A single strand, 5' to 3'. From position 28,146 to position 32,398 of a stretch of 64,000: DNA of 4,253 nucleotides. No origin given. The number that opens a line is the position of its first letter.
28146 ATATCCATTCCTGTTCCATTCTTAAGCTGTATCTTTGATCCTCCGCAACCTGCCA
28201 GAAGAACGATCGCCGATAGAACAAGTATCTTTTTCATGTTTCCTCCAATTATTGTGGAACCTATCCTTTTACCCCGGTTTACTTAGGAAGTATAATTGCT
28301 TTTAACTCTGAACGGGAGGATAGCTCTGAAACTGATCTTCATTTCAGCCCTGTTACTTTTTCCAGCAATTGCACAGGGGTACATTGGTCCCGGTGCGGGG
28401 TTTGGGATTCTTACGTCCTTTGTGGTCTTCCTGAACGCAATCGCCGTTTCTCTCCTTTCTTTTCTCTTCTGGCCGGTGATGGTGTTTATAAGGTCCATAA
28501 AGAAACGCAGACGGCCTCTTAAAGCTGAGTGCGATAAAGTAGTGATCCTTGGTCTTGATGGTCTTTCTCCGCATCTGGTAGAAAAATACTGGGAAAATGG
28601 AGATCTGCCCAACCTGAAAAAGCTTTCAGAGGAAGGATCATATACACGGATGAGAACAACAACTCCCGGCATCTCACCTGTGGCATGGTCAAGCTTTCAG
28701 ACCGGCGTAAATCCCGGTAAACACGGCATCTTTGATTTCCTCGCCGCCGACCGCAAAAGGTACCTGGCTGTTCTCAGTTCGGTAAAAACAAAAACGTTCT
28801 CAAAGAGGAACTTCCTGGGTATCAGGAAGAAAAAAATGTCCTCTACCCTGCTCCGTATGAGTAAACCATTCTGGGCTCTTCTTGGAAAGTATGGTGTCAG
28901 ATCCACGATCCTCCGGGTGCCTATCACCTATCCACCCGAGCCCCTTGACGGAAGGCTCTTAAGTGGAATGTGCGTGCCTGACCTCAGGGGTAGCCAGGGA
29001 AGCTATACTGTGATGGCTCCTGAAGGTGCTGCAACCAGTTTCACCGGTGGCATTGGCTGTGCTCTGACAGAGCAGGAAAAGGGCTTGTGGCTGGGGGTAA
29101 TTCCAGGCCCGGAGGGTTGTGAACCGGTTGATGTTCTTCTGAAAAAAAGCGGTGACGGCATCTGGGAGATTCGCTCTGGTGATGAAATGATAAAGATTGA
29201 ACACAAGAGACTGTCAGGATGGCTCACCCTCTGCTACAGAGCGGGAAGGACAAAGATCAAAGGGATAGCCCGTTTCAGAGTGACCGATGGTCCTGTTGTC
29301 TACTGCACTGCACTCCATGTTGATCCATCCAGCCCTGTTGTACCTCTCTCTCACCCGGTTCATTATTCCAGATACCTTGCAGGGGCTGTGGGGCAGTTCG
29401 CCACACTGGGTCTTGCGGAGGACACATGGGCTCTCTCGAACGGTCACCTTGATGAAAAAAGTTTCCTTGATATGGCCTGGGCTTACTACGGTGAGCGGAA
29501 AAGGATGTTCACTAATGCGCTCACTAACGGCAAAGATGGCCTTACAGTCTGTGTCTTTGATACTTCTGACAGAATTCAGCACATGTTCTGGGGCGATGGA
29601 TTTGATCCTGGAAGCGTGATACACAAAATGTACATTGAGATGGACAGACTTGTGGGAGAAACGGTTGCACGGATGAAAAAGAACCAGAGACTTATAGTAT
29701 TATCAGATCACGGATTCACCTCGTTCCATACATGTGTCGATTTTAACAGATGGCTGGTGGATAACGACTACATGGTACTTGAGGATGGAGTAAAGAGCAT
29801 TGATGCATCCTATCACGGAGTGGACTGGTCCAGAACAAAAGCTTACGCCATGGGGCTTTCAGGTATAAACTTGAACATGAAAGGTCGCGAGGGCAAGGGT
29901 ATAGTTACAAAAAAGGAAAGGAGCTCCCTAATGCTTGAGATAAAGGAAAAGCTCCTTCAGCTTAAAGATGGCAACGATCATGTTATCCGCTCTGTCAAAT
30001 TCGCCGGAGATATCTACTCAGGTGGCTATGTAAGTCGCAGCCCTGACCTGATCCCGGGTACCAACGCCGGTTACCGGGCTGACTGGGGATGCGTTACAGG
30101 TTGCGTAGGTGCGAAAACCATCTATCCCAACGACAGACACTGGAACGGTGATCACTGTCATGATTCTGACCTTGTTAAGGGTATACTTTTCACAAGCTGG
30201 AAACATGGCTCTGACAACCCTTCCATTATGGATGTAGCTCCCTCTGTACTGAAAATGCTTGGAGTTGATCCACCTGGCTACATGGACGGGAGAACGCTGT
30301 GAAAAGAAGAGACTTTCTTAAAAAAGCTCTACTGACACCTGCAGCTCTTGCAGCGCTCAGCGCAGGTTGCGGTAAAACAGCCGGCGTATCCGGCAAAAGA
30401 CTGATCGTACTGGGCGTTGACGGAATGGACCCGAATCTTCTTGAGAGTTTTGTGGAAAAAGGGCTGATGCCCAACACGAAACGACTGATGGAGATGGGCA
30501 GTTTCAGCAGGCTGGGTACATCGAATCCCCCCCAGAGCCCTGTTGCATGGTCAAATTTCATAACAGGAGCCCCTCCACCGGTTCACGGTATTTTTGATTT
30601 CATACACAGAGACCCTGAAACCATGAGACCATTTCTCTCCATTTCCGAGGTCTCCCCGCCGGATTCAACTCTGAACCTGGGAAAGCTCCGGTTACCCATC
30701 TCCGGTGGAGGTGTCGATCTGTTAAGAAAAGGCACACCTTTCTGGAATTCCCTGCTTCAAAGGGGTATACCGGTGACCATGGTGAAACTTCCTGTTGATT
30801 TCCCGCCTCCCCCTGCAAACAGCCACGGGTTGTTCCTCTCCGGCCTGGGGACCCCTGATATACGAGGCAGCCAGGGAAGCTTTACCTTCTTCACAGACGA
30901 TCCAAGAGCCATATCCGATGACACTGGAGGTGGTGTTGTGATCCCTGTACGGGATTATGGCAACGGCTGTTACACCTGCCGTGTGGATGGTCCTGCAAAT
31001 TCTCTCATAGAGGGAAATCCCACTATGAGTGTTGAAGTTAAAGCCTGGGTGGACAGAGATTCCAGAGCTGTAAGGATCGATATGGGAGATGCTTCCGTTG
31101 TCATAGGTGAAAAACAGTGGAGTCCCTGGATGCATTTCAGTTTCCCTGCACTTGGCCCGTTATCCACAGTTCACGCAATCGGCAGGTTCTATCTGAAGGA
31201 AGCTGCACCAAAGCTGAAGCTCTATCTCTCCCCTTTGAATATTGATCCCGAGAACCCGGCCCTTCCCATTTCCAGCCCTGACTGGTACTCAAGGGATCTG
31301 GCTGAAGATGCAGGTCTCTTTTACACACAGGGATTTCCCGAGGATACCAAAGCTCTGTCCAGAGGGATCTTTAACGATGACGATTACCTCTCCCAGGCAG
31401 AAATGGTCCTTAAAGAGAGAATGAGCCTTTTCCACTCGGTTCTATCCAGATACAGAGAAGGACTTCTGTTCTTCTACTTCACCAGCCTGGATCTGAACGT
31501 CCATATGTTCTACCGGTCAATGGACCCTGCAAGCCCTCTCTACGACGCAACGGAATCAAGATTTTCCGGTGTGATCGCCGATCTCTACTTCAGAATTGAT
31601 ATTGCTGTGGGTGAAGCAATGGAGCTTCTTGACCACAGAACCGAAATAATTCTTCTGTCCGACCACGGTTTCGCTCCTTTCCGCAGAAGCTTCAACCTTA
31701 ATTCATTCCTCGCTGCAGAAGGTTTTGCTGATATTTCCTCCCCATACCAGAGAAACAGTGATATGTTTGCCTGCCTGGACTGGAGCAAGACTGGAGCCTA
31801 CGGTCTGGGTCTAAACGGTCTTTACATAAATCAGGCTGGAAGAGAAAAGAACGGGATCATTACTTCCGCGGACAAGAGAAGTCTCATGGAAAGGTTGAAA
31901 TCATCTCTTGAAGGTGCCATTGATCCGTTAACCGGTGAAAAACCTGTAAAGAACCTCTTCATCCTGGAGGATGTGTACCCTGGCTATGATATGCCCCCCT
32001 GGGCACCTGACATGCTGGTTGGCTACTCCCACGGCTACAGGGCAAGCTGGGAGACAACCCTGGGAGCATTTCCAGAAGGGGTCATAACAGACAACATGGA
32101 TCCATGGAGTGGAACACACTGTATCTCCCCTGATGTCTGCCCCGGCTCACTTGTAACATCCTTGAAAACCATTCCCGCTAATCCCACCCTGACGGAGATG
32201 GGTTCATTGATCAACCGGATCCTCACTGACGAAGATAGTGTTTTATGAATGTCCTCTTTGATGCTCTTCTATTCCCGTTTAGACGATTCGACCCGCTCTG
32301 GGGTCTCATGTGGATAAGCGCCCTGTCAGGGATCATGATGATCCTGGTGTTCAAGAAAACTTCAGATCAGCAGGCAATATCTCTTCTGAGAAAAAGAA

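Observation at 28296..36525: Nine-gene translationally coupled envelope operon: two AP-superfamily paralogues, orphan membrane protein, RHH, ABC-2 exporter, His-rich lipoprotein, TPR-like protein, cNMP-binding protein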

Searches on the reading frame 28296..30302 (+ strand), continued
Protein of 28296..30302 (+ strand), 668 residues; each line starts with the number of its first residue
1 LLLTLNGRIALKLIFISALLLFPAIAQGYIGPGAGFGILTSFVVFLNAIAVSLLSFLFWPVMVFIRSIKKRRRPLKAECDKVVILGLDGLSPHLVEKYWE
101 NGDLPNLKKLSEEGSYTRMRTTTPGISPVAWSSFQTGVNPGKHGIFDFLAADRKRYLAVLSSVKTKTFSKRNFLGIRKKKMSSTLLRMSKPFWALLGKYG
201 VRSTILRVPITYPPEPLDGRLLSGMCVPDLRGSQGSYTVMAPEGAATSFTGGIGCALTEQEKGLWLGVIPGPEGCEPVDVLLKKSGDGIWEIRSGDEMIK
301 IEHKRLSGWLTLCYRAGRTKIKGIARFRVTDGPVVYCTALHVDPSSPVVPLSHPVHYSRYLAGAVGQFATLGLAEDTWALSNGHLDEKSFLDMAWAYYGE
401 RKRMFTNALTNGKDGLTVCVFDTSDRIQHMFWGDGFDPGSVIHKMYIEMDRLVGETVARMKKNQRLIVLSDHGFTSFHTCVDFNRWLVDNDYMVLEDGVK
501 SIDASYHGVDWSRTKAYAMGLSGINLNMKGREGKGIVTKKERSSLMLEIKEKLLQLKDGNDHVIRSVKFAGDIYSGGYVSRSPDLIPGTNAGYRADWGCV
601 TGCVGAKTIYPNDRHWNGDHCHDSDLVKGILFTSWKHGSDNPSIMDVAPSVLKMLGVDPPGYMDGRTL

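Call 106: search_protein_families(library=pfam, proteins=[L037:17281-18054:+, L053:6489-7268:+, L095:8815-9690:+, L040:529-1896:+, L061:5358-7445:+, L034:13913-14836:-, L060:14296-14991:+], max_evalue=0.001)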
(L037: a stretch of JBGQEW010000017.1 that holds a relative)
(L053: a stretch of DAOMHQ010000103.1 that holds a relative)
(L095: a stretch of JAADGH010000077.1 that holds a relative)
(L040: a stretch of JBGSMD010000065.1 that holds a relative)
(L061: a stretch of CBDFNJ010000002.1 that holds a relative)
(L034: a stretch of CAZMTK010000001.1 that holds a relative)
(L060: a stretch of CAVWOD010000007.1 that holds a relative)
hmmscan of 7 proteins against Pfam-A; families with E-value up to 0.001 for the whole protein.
L037:17281-18054:+ (258 aa): 5 families
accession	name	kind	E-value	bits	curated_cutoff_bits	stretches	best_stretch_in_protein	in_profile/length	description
PF01583.26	APS_kinase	-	5.9e-59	198.9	21.1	1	59-206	1-151/152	Adenylylsulphate kinase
PF13671.12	AAA_33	-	2e-05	25.3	27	1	64-173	3-115/143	AAA domain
PF08433.16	KTI12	-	8.9e-05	22.6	22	1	65-119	6-57/271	Chromatin associated protein KTI12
PF13238.12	AAA_18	-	0.00028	21.8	29.4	1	66-172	4-107/128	AAA domain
PF03308.22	MeaB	-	0.00063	19.3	23.1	1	55-95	28-68/273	Methylmalonyl Co-A mutase-associated GTPase MeaB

L053:6489-7268:+ (260 aa): 4 families
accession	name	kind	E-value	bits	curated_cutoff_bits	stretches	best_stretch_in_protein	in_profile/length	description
PF01583.26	APS_kinase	-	1.1e-60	204.6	21.1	1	62-209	1-151/152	Adenylylsulphate kinase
PF13614.12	AAA_31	-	1.1e-05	25.9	27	1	73-124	12-62/177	AAA domain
PF01656.29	CbiA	-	1.7e-05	25.2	25.4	1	72-153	8-54/125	CobQ/CobB/MinD/ParA nucleotide binding domain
PF13671.12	AAA_33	-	2.7e-05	25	27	1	67-176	3-115/143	AAA domain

L095:8815-9690:+ (292 aa): 1 family
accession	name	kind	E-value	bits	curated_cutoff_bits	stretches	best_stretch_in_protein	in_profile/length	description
PF01507.26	PAPS_reduct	-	7.5e-42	143.7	22.5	1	51-247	2-175/175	Phosphoadenosine phosphosulfate reductase domain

L040:529-1896:+ (456 aa): 4 families
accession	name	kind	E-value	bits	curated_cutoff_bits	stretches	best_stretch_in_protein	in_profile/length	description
PF00884.28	Sulfatase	-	2.1e-51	175.4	25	1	34-330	2-298/301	Sulfatase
PF01663.27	Phosphodiest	-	4.6e-14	53.2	23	1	35-281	1-224/342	Type I phosphodiesterase / nucleotide pyrophosphatase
PF16347.10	SGSH_C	-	3.2e-11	44.1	29.3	1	291-407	10-130/154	N-sulphoglucosamine sulphohydrolase, C-terminal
PF02995.22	DUF229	-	0.00048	19.4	25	1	83-281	173-346/496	Protein of unknown function (DUF229)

L061:5358-7445:+ (696 aa): 4 families
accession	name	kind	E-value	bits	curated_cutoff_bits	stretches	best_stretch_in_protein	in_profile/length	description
PF01747.23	ATP-sulfurylase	-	6.8e-88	294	24.3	1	298-511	3-211/212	ATP-sulfurylase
PF01583.26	APS_kinase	-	7.9e-56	188.8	21.1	1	519-671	1-152/152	Adenylylsulphate kinase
PF14306.12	PUA_2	-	3.1e-51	173.6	27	1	129-288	1-158/159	PUA-like domain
PF13671.12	AAA_33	-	0.00078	20.2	27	0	524-639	3-117/143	AAA domain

L034:13913-14836:- (308 aa): 0 families

L060:14296-14991:+ (232 aa): 4 families
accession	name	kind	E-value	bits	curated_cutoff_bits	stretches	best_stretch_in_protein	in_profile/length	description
PF01583.26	APS_kinase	-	1.3e-61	207.6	21.1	1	33-180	1-151/152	Adenylylsulphate kinase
PF08433.16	KTI12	-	4.8e-07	30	22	1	37-104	4-70/271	Chromatin associated protein KTI12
PF13671.12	AAA_33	-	5.6e-06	27.2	27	1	37-148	2-116/143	AAA domain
PF13238.12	AAA_18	-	2.2e-05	25.3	29.4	1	39-147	3-108/128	AAA domain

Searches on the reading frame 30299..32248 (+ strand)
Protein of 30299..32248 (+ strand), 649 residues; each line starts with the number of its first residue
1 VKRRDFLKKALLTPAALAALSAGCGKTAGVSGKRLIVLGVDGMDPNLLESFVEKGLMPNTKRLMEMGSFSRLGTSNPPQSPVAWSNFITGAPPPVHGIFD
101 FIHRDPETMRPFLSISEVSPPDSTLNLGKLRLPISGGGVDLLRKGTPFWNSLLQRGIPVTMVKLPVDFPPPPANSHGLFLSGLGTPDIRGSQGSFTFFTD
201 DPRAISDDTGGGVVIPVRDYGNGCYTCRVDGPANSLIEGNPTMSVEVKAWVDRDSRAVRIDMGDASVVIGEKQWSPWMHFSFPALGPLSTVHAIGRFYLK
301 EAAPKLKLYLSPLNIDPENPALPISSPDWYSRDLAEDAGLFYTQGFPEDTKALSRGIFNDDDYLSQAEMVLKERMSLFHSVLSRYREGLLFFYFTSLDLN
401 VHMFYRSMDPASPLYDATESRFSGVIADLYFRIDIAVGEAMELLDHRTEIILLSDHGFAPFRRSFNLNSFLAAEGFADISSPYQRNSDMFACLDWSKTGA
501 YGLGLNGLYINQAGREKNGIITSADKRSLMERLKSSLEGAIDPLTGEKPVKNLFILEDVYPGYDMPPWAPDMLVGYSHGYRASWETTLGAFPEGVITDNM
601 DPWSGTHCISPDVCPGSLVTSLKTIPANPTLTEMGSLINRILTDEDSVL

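Call 4: search_protein_families(library=pfam, proteins=[window:30299-32248:+], max_evalue=0.01)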
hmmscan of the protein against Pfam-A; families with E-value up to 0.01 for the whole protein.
window:30299-32248:+ (649 aa): 1 family
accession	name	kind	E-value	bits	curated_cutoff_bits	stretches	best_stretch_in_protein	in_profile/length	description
PF01663.27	Phosphodiest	-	3.4e-28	99.7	23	2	35-161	1-106/342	Type I phosphodiesterase / nucleotide pyrophosphatase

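Call 5: search_protein_families(library=ncbifam, proteins=[window:30299-32248:+], max_evalue=0.1)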
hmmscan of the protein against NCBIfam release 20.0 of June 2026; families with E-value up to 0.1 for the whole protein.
window:30299-32248:+ (649 aa): 2 families
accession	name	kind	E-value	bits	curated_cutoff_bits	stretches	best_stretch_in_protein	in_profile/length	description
TIGR02335.1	hydr_PhnA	equivalog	1.3e-06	27.8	407.55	1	29-110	9-90/408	phosphonoacetate hydrolase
TIGR01409.1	TAT_signal_seq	domain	0.055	13.9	16.7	0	3-21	3-21/29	twin-arginine translocation signal domain-containing protein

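Call 20: search_solved_structures(query=window:30299-32245:+, max_evalue=0.01)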
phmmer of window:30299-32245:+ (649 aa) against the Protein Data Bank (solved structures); distinct sequences matched with E-value up to 0.01: 2.
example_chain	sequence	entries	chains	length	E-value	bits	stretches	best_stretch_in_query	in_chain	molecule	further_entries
3t02_A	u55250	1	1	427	0.00012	23.8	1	36-108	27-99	phosphonoacetate hydrolase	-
3szy_A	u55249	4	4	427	0.00012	23.8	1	36-108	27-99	phosphonoacetate hydrolase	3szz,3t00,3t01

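Call 96: search_protein_families(library=padloc, proteins=[window:30299-32248:+], max_evalue=0.001)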
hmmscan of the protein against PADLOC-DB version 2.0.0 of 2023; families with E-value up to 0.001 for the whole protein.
window:30299-32248:+ (649 aa): 0 families
